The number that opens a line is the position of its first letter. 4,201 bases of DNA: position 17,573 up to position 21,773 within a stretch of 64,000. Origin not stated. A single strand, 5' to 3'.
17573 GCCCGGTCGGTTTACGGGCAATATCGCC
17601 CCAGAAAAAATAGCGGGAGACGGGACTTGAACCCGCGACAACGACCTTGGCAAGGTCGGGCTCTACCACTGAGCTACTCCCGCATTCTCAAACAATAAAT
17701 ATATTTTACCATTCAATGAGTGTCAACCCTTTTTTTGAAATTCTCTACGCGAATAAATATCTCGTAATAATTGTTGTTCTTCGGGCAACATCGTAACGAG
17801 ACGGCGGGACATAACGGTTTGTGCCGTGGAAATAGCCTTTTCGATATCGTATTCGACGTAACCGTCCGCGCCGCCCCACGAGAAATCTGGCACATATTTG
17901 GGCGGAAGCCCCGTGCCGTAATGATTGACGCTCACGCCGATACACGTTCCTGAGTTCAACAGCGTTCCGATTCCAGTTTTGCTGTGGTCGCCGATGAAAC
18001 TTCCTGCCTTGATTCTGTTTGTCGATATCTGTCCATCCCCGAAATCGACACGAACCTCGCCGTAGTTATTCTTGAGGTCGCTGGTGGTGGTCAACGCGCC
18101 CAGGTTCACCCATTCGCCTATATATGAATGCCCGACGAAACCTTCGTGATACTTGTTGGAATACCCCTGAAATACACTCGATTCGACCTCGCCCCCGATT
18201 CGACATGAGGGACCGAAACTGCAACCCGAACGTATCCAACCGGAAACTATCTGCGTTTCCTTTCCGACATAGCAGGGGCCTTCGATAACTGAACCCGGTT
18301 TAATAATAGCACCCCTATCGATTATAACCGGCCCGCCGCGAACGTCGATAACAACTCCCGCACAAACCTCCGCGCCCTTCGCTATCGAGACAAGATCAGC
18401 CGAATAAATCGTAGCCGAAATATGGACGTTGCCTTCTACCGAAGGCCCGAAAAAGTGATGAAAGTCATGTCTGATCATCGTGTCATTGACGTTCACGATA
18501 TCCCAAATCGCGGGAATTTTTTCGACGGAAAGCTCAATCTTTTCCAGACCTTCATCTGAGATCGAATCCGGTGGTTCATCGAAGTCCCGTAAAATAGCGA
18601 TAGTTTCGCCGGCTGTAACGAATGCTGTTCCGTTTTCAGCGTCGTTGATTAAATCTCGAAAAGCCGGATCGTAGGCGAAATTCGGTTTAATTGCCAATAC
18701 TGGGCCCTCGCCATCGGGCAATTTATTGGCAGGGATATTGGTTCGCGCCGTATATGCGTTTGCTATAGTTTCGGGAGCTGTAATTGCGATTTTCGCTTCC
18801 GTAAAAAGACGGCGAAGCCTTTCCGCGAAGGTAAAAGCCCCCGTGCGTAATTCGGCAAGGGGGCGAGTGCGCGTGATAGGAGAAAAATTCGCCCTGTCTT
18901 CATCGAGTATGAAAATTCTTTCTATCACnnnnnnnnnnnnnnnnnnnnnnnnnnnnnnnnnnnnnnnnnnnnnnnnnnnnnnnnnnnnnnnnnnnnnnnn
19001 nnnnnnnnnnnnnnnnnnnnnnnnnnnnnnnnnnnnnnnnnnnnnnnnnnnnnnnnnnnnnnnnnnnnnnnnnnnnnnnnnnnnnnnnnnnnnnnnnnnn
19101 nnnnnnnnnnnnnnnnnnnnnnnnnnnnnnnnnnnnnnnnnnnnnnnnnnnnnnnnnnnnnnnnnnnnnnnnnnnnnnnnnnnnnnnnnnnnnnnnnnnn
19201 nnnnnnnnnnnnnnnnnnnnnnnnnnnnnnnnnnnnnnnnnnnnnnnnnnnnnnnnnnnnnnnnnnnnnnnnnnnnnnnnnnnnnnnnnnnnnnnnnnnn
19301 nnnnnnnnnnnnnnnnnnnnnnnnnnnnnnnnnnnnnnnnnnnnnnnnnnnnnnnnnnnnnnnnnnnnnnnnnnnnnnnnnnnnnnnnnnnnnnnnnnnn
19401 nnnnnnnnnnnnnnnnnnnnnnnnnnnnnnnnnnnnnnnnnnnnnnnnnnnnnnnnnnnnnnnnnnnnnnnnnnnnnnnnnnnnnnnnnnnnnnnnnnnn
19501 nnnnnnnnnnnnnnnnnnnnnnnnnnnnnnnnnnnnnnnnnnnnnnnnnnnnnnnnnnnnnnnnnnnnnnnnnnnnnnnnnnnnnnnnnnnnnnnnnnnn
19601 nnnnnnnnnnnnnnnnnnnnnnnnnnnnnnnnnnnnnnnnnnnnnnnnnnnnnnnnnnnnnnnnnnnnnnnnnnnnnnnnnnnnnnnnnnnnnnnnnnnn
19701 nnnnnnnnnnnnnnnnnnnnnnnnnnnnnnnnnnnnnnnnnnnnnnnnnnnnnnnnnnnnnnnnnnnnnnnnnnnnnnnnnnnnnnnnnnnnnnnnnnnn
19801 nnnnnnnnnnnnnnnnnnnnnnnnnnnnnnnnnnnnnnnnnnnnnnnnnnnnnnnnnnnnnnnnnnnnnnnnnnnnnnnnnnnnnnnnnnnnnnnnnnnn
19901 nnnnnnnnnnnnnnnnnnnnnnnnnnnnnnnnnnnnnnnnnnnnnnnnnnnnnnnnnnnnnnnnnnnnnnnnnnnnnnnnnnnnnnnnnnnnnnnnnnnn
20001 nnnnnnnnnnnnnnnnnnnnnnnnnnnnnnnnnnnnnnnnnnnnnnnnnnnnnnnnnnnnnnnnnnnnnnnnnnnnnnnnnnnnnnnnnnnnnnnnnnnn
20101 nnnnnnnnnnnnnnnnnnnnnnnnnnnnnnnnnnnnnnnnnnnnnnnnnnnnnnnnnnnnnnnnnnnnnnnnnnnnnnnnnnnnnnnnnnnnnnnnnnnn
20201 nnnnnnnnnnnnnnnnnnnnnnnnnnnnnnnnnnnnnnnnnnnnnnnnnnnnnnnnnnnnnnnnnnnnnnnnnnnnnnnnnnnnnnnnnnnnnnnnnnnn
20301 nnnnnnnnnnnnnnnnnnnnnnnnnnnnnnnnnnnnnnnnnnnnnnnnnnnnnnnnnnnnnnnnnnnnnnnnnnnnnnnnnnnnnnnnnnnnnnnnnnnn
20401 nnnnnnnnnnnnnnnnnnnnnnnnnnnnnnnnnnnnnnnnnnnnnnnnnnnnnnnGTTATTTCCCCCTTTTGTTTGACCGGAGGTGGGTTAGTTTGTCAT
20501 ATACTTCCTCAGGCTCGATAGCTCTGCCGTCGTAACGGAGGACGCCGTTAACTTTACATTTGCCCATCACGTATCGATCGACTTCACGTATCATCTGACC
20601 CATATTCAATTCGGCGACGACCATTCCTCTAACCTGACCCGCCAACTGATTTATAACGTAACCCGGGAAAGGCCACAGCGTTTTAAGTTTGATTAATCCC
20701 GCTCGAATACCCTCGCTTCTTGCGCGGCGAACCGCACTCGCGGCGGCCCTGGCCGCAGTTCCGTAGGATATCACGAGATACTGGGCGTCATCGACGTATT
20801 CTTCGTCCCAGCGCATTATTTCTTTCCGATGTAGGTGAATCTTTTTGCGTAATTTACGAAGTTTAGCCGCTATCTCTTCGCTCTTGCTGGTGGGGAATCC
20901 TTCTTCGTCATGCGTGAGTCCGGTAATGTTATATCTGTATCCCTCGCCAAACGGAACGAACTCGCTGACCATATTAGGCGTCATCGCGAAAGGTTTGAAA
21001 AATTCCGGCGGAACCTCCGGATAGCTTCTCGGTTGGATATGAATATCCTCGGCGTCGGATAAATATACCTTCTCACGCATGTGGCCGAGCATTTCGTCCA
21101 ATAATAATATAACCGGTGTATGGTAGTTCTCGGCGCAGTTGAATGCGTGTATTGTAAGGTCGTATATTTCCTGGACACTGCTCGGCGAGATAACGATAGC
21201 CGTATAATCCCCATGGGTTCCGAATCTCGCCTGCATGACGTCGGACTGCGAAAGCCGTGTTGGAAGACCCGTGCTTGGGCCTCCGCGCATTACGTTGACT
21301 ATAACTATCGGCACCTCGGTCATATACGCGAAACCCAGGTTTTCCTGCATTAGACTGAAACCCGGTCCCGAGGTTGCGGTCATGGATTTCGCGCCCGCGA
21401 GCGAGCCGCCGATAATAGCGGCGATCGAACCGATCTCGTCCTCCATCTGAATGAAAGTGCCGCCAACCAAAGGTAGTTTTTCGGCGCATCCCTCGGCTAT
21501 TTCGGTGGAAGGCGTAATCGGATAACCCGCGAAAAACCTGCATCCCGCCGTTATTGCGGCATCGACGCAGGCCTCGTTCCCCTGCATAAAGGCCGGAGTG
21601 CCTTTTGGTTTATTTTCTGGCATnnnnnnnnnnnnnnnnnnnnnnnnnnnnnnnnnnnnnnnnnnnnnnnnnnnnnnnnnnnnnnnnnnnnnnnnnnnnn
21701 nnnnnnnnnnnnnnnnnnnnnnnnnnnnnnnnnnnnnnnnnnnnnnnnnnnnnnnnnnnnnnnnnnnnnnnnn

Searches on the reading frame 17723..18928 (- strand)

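Call 73: search_protein_families(library=pfam, proteins=[window:17723-18928:-], max_evalue=0.001)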
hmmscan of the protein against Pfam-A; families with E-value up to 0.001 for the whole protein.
window:17723-18928:- (401 aa): 2 families
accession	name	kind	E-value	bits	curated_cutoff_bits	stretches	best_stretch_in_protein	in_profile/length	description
PF13562.11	NTP_transf_4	-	7.4e-19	68.8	27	1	9-158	6-147/153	Sugar nucleotidyl transferase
PF00132.30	Hexapep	-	0.00025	21.1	27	0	201-230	2-31/36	Bacterial transferase hexapeptide (six repeats)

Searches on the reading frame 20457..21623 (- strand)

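Call 73: search_protein_families(library=pfam, proteins=[window:20457-21623:-], max_evalue=0.001)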
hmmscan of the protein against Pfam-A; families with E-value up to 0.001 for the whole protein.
window:20457-21623:- (388 aa): 3 families
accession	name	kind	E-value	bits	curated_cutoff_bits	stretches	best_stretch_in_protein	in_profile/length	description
PF01855.24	POR_N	-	3.5e-72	243.3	27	1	22-254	2-228/231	Pyruvate flavodoxin/ferredoxin oxidoreductase, thiamine diP-bdg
PF17147.9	PFOR_II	-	7.4e-21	74.9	27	1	280-374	1-102/102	Pyruvate:ferredoxin oxidoreductase core domain II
PF02780.25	Transketolase_C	-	4.2e-05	23.9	25.9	1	281-338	11-68/124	Transketolase, C-terminal domain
